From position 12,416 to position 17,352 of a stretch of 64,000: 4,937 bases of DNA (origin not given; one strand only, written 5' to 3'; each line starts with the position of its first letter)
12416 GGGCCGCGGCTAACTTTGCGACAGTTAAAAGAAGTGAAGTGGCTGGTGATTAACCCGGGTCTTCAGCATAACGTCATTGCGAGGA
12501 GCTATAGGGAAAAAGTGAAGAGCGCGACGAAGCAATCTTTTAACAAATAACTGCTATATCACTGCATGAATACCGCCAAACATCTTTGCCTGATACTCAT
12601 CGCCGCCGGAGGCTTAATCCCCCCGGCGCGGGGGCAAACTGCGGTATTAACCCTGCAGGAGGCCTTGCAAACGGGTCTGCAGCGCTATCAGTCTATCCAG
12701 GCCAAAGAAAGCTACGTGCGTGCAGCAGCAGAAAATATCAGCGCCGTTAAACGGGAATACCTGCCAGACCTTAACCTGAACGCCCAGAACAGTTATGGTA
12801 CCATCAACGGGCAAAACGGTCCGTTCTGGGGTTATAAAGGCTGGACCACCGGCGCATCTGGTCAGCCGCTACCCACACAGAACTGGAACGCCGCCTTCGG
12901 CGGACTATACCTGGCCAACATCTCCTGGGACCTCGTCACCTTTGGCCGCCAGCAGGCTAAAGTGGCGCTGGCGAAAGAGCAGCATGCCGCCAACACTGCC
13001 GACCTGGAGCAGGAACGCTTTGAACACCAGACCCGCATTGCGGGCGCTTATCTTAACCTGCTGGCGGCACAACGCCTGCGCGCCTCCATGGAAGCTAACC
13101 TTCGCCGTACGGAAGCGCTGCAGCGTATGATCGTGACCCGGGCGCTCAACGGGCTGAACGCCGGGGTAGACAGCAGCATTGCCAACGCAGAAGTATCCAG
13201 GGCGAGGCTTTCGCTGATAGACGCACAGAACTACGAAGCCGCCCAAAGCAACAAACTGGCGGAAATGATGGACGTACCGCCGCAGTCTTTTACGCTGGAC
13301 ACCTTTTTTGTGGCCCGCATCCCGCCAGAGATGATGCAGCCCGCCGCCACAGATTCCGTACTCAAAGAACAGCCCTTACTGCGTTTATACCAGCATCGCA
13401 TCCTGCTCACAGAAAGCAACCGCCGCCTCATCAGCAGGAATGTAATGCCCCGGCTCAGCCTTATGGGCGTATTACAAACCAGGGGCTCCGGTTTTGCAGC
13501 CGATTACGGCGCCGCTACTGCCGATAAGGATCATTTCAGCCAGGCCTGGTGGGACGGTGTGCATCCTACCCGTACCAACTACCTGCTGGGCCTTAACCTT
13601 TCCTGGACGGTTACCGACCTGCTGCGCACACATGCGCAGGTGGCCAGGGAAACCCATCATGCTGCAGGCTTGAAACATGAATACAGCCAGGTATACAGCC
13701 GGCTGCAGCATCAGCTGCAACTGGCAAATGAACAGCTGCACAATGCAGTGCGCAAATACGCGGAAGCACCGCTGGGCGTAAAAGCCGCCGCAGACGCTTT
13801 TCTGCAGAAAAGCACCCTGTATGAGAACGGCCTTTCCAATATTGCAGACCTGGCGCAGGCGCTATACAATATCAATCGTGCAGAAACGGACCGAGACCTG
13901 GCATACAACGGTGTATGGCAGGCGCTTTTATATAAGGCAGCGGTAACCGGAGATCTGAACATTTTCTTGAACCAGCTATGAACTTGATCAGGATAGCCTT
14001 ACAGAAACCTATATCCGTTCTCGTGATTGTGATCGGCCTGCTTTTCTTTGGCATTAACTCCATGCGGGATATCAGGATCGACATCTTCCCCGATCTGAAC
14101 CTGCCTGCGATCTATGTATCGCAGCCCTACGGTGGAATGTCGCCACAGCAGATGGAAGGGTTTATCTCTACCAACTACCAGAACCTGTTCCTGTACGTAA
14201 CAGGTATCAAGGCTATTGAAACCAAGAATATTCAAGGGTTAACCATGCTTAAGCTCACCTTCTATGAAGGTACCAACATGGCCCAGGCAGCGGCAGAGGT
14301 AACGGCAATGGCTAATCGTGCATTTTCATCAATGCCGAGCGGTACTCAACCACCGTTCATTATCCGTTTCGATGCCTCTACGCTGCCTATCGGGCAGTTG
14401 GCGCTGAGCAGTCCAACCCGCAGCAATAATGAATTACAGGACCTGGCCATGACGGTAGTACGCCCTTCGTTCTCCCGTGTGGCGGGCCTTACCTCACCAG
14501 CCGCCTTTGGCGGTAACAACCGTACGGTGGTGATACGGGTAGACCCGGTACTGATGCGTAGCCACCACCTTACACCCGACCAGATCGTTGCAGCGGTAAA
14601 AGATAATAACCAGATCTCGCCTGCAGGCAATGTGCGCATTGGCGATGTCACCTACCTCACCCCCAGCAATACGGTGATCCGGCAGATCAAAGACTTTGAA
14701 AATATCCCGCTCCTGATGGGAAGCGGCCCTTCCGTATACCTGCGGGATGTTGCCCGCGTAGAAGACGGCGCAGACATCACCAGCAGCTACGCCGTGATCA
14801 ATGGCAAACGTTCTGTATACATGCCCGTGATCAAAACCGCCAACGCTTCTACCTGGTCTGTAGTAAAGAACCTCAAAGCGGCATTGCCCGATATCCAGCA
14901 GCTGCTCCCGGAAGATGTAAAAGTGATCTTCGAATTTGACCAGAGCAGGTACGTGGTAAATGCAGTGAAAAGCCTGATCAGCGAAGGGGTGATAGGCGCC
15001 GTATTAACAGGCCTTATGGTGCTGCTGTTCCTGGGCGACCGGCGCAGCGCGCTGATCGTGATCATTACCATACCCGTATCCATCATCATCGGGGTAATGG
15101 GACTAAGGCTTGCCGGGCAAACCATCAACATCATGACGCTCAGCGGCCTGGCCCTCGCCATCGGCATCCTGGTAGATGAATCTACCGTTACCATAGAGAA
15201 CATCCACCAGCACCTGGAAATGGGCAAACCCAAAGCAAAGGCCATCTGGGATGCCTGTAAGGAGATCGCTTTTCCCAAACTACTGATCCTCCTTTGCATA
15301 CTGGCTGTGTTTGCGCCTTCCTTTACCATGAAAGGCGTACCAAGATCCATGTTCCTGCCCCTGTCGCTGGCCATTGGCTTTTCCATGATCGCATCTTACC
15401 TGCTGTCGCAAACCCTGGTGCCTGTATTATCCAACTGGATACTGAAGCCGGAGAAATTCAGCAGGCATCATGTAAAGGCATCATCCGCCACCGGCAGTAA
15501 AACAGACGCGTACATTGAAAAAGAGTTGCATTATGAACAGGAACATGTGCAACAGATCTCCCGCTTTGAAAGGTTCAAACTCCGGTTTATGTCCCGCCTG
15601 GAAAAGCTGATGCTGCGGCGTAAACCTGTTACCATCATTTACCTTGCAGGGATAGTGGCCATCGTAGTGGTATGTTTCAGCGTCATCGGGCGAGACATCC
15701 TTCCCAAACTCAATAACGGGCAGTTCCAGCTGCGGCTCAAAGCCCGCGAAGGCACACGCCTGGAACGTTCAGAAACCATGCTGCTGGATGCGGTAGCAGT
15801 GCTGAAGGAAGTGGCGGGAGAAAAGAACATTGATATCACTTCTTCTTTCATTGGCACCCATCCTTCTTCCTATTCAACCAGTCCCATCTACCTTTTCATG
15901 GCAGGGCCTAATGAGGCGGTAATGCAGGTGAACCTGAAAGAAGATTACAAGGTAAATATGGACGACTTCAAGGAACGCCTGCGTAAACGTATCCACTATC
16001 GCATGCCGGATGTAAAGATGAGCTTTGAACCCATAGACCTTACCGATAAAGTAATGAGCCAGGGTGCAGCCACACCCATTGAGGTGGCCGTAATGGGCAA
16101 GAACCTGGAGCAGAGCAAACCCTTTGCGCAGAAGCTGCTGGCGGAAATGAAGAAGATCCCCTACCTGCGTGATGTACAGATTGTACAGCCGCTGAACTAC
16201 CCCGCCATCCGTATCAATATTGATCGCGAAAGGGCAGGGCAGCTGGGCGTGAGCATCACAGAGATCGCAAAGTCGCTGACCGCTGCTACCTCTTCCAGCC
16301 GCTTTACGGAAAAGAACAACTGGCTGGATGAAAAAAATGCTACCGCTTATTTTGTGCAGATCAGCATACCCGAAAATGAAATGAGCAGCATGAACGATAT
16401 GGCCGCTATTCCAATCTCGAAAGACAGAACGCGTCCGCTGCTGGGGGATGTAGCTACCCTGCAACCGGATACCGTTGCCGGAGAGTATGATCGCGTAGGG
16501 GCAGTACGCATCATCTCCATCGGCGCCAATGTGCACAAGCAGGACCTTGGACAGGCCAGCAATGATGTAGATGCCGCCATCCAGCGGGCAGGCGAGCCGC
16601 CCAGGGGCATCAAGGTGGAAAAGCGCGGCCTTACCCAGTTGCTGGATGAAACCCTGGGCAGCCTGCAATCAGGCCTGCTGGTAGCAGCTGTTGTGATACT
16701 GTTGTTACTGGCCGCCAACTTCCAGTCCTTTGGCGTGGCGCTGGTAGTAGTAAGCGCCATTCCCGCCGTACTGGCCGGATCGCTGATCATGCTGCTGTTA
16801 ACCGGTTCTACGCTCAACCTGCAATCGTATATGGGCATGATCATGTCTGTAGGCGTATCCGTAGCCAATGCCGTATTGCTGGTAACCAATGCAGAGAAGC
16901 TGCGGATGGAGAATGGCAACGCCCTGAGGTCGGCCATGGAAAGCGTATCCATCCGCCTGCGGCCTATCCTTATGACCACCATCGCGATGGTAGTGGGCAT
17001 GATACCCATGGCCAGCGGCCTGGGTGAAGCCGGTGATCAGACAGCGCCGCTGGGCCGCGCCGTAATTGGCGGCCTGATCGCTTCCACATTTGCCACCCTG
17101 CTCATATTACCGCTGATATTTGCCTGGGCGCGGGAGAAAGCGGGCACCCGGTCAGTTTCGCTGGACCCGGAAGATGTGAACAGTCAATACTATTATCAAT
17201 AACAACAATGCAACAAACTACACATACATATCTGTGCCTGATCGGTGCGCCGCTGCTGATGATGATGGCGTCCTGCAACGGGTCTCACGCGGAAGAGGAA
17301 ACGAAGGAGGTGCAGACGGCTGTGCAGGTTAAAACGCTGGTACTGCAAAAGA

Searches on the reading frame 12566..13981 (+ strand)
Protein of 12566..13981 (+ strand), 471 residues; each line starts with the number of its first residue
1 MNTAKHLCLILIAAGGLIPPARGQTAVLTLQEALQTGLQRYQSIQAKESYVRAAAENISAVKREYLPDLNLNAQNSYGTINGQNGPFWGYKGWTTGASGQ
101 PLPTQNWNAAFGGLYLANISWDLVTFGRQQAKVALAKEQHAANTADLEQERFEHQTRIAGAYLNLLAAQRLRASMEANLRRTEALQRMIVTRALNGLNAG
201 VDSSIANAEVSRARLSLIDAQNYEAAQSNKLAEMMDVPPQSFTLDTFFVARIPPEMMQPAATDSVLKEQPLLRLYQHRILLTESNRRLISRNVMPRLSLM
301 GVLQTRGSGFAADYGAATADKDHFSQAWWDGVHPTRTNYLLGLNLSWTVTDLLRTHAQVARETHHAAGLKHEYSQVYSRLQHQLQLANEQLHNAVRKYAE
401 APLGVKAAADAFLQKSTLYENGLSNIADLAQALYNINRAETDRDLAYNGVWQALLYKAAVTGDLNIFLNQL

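Call 14: search_protein_families(library=pfam, proteins=[window:12566-13981:+], max_evalue=0.001)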
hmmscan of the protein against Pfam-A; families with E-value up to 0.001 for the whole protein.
window:12566-13981:+ (471 aa): 1 family
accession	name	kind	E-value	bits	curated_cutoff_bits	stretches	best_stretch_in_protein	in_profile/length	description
PF02321.23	OEP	-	3.8e-31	108.8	22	2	30-232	1-183/187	Outer membrane efflux protein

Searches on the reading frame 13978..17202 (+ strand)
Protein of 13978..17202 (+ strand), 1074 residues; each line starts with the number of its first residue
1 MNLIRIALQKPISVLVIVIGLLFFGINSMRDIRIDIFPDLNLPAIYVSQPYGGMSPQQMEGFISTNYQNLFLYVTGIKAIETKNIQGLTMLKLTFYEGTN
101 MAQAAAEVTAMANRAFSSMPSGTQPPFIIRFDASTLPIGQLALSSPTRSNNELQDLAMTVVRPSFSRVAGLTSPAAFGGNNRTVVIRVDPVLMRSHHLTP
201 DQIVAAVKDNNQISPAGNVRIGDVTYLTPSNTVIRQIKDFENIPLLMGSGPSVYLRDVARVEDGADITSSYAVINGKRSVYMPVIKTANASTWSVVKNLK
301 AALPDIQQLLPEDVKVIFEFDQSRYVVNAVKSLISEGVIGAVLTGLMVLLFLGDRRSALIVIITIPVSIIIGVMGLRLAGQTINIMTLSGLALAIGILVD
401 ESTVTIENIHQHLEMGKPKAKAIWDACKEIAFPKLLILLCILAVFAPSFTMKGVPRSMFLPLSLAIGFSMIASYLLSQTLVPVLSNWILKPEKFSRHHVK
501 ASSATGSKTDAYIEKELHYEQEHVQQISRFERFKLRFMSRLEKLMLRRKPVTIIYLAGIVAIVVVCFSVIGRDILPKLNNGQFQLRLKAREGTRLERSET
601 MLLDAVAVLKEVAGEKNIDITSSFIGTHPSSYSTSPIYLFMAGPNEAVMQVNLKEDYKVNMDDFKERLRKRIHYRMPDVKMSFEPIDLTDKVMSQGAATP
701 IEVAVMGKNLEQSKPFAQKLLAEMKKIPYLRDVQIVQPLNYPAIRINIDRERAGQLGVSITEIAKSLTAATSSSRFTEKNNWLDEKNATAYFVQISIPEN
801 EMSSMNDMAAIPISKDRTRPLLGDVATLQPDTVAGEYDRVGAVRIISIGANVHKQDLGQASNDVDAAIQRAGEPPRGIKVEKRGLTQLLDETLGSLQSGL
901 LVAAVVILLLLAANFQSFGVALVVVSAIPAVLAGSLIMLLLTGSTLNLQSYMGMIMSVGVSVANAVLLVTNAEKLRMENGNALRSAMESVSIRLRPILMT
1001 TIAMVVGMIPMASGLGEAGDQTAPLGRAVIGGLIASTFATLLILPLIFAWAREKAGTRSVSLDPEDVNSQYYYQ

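Call 14: search_protein_families(library=pfam, proteins=[window:13978-17202:+], max_evalue=0.001)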
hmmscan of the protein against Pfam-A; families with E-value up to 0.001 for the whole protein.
window:13978-17202:+ (1074 aa): 1 family
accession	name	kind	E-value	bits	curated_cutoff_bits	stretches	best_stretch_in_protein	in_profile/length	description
PF00873.25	ACR_tran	-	3.6e-190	634.6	28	1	4-1050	2-1019/1021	AcrB/AcrD/AcrF family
